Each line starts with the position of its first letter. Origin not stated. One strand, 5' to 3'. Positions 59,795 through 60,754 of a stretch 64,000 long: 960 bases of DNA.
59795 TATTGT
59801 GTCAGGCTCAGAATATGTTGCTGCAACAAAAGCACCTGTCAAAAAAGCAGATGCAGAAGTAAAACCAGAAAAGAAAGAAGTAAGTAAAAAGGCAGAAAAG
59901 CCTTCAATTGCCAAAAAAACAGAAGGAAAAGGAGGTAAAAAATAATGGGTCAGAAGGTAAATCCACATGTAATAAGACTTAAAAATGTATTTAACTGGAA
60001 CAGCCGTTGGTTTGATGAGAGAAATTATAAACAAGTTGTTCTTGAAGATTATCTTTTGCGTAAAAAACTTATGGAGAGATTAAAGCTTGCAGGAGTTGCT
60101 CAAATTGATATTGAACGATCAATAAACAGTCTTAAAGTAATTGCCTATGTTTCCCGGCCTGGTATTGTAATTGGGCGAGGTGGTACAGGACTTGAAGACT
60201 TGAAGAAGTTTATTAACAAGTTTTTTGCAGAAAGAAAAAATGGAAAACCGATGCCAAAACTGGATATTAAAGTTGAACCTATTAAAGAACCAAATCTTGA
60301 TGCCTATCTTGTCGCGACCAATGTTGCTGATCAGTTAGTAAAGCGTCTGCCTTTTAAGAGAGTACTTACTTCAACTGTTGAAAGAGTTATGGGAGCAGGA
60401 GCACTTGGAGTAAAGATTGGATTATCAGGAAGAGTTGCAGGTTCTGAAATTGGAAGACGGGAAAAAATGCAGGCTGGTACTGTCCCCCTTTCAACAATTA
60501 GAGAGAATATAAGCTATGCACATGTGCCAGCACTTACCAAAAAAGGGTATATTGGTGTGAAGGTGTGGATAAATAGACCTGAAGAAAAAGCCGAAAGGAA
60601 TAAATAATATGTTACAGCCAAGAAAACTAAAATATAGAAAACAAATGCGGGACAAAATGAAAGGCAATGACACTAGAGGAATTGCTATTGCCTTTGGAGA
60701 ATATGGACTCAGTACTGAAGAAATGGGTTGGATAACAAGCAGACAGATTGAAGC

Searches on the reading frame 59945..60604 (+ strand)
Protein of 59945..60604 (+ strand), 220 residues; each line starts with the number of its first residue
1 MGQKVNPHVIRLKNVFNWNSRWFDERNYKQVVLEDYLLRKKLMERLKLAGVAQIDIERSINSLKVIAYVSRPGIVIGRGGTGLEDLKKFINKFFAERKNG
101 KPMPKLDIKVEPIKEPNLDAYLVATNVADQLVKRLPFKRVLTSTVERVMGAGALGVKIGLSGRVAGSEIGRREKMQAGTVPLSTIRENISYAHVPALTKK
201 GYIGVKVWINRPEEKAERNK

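Call 40: find_homologous_proteins(query=window:59945-60604:+, max_evalue=1e-20)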
Query window:59945-60604:+ (220 aa): 7733 proteins with E <= 1e-20 among 8000 candidates; the best 120 are listed.
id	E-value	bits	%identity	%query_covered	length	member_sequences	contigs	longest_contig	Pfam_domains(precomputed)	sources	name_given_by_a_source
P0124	9.4e-139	478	100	100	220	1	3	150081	PF07650.24,PF00189.26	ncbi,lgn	-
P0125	1.2e-113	396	81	98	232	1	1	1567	PF07650.24,PF00189.26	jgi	jgi:small subunit ribosomal protein S3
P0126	2.9e-109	382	78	98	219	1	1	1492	PF07650.24,PF00189.26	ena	-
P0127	5.4e-109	381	79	98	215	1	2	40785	PF07650.24,PF00189.26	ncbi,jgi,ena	-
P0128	1.3e-108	380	76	98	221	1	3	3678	PF07650.24,PF00189.26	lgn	-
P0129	2.7e-108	379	76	98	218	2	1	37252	PF07650.24,PF00189.26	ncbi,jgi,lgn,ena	jgi:small subunit ribosomal protein S3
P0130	3.7e-108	378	76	98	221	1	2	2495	PF07650.24,PF00189.26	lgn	-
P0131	6.5e-108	378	78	98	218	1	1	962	PF07650.24,PF00189.26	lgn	-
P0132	1.0e-107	377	76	100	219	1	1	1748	PF07650.24,PF00189.26,PF05316.18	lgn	-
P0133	1.0e-107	377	78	98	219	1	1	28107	PF07650.24,PF00189.26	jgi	jgi:small subunit ribosomal protein S3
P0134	1.3e-107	377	78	98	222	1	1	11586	PF07650.24,PF00189.26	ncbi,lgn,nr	ncbi:MAG TPA: 30S ribosomal protein S3 [Patescibacteria group bacterium]|nr:30S ribosomal protein S3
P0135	2.4e-107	376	75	98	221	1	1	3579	PF07650.24,PF00189.26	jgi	jgi:small subunit ribosomal protein S3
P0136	3.1e-107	375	75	98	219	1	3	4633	PF07650.24,PF00189.26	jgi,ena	-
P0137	4.8e-107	375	77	98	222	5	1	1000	PF07650.24,PF00189.26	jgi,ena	-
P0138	9.8e-107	374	76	98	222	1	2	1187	PF07650.24,PF00189.26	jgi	jgi:ribosomal protein S3, bacterial type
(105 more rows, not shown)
